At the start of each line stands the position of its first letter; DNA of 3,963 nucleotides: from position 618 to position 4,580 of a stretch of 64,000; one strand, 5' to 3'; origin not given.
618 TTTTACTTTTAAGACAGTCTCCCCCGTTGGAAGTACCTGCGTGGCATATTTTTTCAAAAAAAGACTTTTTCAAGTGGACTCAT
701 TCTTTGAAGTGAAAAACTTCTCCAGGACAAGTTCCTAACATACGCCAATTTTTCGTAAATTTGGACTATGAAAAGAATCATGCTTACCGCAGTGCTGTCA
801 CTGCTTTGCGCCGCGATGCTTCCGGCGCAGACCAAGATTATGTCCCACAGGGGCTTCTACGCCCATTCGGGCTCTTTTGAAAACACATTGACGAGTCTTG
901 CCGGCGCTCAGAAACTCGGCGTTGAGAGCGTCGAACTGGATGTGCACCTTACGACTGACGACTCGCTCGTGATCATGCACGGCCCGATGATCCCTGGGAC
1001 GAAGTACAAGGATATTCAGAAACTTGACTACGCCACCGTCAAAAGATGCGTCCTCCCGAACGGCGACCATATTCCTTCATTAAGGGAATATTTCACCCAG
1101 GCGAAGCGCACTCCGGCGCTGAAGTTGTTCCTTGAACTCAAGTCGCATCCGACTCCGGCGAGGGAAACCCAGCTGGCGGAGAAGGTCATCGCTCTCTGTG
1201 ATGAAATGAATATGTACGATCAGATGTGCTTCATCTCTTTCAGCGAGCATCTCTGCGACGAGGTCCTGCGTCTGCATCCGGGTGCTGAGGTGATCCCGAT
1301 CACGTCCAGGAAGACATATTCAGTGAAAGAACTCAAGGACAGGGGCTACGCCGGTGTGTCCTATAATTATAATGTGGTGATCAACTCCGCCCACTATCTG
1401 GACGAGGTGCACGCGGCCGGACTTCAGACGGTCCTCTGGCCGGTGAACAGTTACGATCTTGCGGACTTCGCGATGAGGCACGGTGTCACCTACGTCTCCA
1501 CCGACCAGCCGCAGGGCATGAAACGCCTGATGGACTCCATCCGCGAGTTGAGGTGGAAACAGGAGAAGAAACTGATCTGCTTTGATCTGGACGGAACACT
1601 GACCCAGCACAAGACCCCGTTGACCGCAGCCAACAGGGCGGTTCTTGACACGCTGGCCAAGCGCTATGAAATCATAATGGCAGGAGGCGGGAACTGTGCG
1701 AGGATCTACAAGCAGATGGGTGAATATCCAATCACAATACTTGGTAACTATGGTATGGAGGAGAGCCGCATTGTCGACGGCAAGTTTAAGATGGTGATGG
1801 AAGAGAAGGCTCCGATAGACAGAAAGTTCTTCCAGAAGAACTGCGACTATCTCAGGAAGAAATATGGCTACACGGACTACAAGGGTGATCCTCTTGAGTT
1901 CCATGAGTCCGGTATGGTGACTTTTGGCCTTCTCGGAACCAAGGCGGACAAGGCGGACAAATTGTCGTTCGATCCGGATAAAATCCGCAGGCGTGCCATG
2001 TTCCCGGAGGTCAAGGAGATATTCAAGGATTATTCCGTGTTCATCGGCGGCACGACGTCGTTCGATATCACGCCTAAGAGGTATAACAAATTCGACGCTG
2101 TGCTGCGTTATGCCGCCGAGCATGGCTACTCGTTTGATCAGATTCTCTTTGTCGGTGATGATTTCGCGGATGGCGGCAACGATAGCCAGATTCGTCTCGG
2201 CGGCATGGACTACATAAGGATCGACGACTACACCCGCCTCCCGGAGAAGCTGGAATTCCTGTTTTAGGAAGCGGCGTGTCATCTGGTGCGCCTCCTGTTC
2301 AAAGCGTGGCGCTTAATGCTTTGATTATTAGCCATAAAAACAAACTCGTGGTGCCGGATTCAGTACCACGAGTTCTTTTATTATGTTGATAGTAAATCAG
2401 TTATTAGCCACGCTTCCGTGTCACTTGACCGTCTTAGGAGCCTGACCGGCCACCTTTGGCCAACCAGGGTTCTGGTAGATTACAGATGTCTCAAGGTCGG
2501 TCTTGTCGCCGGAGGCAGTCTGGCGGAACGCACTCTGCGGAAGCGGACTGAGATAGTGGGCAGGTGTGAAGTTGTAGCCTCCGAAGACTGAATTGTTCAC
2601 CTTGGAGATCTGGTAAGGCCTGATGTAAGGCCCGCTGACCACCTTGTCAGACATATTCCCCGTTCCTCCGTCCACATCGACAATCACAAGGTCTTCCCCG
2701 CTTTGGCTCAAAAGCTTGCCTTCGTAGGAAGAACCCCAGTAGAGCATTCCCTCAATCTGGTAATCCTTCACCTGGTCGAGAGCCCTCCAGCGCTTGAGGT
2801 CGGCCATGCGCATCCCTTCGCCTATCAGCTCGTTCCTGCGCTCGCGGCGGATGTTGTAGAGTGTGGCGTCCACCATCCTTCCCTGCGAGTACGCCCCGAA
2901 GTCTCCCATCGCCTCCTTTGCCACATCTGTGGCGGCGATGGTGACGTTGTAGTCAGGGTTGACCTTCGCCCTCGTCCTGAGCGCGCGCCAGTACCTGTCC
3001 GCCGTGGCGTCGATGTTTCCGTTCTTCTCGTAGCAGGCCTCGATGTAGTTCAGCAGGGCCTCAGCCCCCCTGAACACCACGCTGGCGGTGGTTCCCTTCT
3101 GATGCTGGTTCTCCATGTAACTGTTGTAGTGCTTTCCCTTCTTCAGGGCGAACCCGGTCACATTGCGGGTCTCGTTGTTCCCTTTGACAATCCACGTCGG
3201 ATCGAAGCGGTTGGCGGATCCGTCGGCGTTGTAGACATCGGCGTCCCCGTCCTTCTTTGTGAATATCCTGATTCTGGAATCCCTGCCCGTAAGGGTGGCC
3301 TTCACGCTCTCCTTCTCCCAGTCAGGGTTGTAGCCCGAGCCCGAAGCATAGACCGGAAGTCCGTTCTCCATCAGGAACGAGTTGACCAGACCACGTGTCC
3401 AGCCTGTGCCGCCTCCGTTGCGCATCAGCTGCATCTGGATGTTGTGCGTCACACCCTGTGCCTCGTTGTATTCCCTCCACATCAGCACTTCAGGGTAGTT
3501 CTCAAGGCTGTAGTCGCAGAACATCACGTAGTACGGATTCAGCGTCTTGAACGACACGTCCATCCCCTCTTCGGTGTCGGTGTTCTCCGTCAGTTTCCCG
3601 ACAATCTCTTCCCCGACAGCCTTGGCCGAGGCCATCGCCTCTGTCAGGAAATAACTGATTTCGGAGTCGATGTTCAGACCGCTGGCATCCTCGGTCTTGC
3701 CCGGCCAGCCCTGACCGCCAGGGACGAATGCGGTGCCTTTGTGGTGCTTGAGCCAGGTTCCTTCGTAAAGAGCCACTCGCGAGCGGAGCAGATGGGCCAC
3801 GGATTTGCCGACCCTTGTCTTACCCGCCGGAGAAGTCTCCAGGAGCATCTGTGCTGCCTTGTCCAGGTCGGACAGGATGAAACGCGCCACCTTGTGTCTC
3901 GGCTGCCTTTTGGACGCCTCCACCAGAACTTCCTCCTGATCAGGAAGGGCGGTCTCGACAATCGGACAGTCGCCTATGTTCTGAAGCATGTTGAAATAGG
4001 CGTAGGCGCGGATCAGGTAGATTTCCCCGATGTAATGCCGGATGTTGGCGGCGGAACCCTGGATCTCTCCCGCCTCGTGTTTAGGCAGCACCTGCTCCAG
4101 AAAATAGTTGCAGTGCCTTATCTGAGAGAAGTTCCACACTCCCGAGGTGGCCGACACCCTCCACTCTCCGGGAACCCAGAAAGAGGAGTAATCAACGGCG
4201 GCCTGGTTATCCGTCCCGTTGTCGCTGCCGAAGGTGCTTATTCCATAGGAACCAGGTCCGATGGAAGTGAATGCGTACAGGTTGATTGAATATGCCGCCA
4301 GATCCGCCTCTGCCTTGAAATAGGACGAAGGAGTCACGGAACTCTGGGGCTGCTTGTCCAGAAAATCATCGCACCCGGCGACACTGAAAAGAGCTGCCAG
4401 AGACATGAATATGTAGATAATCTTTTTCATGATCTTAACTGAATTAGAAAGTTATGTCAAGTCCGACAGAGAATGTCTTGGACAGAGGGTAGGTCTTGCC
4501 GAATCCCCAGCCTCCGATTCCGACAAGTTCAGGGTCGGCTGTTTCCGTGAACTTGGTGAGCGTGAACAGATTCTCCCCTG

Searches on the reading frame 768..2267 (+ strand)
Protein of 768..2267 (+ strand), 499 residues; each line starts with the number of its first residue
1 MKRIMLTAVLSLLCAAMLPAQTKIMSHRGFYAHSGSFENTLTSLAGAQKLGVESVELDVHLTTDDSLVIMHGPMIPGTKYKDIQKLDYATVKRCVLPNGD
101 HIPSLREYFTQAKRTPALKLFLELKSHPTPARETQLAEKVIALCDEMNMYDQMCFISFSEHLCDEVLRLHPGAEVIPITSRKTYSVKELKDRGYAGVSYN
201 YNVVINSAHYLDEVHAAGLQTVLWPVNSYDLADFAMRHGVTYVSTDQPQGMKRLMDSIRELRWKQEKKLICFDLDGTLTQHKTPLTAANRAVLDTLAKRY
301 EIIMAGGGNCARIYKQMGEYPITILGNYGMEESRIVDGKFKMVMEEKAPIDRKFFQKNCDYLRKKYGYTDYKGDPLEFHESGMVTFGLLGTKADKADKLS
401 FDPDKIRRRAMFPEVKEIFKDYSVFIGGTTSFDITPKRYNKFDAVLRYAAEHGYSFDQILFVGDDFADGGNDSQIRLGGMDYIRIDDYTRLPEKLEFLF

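Call 55: search_protein_families(library=pfam, proteins=[window:768-2267:+], max_evalue=0.0001)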
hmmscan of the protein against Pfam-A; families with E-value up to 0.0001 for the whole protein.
window:768-2267:+ (499 aa): 3 families
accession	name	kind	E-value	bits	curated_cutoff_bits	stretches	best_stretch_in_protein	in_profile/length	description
PF03009.23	GDPD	-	8.2e-19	69.1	23.6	1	27-248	1-242/244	Glycerophosphoryl diester phosphodiesterase family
PF08282.18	Hydrolase_3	-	1.1e-09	38.9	20.9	1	270-468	1-215/255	haloacid dehalogenase-like hydrolase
PF03332.19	PMM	-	2.5e-09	37.7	22.4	1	294-475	6-194/221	Eukaryotic phosphomannomutase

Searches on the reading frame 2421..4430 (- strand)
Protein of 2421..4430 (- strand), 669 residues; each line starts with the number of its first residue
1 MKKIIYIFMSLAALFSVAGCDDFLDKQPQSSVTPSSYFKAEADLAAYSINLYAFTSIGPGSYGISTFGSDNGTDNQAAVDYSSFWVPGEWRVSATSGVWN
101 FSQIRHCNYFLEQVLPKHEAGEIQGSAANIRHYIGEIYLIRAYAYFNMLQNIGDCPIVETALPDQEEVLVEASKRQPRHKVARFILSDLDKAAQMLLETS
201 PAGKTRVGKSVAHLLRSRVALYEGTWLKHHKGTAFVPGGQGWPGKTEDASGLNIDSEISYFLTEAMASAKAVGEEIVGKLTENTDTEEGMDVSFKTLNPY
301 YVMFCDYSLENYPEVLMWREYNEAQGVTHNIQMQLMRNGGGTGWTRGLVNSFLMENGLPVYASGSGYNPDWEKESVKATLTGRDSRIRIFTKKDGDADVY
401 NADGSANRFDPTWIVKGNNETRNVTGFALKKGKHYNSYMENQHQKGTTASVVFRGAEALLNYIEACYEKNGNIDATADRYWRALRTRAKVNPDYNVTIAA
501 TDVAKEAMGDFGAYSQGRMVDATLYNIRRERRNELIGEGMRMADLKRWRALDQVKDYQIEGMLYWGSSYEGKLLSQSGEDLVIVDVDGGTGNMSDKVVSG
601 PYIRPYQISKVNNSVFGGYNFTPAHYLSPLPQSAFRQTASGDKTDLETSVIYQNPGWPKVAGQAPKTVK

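Call 55: search_protein_families(library=pfam, proteins=[window:2421-4430:-], max_evalue=0.0001)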
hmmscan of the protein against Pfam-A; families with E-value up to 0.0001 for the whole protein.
window:2421-4430:- (669 aa): 2 families
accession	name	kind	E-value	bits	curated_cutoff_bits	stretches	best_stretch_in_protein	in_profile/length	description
PF07980.17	SusD_RagB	-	2.1e-29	103.5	23.1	1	335-657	36-297/297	SusD family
PF14322.12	SusD-like_3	-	4.9e-18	66.5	27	1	22-221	1-191/191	Starch-binding associating with outer membrane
